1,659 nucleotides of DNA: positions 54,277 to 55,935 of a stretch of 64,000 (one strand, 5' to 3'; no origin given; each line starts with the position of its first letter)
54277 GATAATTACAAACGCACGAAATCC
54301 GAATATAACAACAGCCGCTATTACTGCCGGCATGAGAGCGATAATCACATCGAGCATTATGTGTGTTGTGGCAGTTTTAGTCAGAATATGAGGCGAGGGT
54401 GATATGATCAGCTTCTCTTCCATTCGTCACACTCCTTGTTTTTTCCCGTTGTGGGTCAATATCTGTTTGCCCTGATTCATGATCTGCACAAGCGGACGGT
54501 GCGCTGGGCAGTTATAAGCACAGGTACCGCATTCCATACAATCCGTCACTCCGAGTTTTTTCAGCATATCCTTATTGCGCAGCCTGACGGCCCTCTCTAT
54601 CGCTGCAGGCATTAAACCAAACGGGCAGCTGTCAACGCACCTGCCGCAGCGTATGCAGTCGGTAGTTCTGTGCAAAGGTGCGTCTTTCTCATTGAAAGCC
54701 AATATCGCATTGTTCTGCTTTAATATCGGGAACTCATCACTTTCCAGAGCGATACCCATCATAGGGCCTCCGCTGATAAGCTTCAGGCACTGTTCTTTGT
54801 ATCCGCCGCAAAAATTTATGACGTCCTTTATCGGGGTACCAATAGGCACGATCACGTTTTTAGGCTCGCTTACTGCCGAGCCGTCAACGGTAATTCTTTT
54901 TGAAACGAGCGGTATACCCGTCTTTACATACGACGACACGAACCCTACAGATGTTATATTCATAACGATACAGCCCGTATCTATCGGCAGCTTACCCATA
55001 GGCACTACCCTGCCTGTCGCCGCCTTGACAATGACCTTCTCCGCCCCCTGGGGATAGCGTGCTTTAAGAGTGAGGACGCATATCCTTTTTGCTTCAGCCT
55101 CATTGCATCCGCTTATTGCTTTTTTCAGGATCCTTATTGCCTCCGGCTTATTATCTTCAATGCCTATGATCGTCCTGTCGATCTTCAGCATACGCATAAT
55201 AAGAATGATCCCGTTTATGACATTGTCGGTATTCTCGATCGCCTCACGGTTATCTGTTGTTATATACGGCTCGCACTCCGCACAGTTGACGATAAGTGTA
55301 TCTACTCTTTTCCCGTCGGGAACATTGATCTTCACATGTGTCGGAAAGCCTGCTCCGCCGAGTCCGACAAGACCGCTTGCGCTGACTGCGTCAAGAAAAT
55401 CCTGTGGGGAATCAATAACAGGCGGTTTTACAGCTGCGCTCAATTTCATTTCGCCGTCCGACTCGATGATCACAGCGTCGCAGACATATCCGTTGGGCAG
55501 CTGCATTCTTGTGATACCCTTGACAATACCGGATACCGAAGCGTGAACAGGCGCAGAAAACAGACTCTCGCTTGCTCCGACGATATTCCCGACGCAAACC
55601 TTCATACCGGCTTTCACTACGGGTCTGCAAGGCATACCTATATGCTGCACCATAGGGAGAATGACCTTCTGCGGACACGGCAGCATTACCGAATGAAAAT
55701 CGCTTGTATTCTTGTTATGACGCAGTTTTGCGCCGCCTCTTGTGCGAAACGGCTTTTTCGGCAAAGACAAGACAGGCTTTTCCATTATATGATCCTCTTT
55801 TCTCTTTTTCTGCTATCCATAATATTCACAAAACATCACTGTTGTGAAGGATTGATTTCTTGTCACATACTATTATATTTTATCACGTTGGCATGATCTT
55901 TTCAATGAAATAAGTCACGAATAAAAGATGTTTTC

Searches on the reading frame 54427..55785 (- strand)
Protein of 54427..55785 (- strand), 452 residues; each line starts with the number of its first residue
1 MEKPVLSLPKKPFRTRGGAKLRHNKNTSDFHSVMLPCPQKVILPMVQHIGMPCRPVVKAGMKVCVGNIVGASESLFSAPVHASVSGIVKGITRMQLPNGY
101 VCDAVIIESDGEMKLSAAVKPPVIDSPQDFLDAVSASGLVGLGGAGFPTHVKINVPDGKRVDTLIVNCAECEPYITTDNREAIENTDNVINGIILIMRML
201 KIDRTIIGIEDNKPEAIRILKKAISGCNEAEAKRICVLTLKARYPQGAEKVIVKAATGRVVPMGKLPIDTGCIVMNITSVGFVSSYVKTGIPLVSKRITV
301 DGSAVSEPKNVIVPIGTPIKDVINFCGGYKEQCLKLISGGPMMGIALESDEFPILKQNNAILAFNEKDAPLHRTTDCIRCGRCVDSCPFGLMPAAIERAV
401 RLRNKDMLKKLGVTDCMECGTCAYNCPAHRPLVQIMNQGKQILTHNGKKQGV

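Call 61: find_encoding_contigs(protein=window:54427-55785:-, flank=6000, max_places=8)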
Protein window:54427-55785:- (452 aa): 21 contigs read that carry it; 8 places shown.
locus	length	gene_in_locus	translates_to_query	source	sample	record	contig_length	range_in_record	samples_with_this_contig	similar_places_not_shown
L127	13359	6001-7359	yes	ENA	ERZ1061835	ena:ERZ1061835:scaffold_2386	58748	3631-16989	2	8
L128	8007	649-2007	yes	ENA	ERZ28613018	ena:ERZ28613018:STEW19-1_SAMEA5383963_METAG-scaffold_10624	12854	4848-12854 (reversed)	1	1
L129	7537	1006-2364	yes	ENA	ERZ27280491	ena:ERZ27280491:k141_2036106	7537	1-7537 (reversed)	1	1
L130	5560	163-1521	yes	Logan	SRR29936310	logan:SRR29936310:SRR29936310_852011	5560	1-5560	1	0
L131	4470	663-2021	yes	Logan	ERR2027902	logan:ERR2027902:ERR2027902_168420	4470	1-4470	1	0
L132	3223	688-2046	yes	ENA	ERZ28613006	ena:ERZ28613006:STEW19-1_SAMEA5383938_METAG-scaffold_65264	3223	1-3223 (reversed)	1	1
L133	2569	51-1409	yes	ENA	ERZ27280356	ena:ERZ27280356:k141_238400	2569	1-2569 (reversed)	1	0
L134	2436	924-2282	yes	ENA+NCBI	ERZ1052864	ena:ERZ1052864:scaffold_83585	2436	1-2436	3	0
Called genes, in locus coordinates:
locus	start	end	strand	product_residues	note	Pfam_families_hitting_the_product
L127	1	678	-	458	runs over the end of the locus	PF28494:GlyRS_ins_1 (weak), PF00587:tRNA-synt_2b, PF03129:HGTP_anticodon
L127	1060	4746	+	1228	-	PF00069:Pkinase, PF07714:PK_Tyr_Ser-Thr, PF03109:ABC1 (faint), PF14531:Kinase-like (weak), PF13306:LRR_5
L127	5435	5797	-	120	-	PF03862:SpoVAC_SpoVAEB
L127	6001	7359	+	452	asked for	PF13375:RnfC_N, PF01512:Complex1_51K, PF10531:SLBB, PF13187:Fer4_9, PF12838:Fer4_7 (weak), PF13183:Fer4_8 (weak), PF13237:Fer4_10, PF13534:Fer4_17 (weak), +1 more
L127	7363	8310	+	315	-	PF03116:NQR2_RnfD_RnfE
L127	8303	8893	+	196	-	PF04205:FMN_bind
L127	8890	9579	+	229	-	PF02508:Rnf-Nqr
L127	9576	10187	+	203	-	PF02508:Rnf-Nqr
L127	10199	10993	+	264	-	PF04060:FeS, PF12838:Fer4_7 (weak), PF13187:Fer4_9 (weak), PF14697:Fer4_21 (weak), PF12838:Fer4_7, PF13187:Fer4_9, PF14697:Fer4_21, PF00037:Fer4, +4 more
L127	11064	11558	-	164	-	PF02464:CinA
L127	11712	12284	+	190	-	PF18927:CrtO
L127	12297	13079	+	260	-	PF20260:PUA_4, PF04452:Methyltrans_RNA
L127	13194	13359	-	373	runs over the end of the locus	-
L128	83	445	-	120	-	PF03862:SpoVAC_SpoVAEB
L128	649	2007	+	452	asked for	PF13375:RnfC_N, PF01512:Complex1_51K, PF10531:SLBB, PF13187:Fer4_9, PF12838:Fer4_7 (weak), PF13183:Fer4_8 (weak), PF13237:Fer4_10, PF13534:Fer4_17 (weak), +1 more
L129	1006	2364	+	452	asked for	PF13375:RnfC_N, PF01512:Complex1_51K, PF10531:SLBB, PF13187:Fer4_9, PF12838:Fer4_7 (weak), PF13183:Fer4_8 (weak), PF13237:Fer4_10, PF13534:Fer4_17 (weak), +1 more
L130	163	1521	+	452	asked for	PF13375:RnfC_N, PF01512:Complex1_51K, PF10531:SLBB, PF13187:Fer4_9, PF12838:Fer4_7 (weak), PF13183:Fer4_8 (weak), PF13237:Fer4_10, PF13534:Fer4_17 (weak), +1 more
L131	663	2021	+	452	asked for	PF13375:RnfC_N, PF01512:Complex1_51K, PF10531:SLBB, PF13187:Fer4_9, PF12838:Fer4_7 (weak), PF13183:Fer4_8 (weak), PF13237:Fer4_10, PF13534:Fer4_17 (weak), +1 more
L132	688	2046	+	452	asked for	PF13375:RnfC_N, PF01512:Complex1_51K, PF10531:SLBB, PF13187:Fer4_9, PF12838:Fer4_7 (weak), PF13183:Fer4_8 (weak), PF13237:Fer4_10, PF13534:Fer4_17 (weak), +1 more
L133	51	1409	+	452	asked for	PF13375:RnfC_N, PF01512:Complex1_51K, PF10531:SLBB, PF13187:Fer4_9, PF12838:Fer4_7 (weak), PF13183:Fer4_8 (weak), PF13237:Fer4_10, PF13534:Fer4_17 (weak), +1 more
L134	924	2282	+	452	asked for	PF13375:RnfC_N, PF01512:Complex1_51K, PF10531:SLBB, PF13187:Fer4_9, PF12838:Fer4_7 (weak), PF13183:Fer4_8 (weak), PF13237:Fer4_10, PF13534:Fer4_17 (weak), +1 more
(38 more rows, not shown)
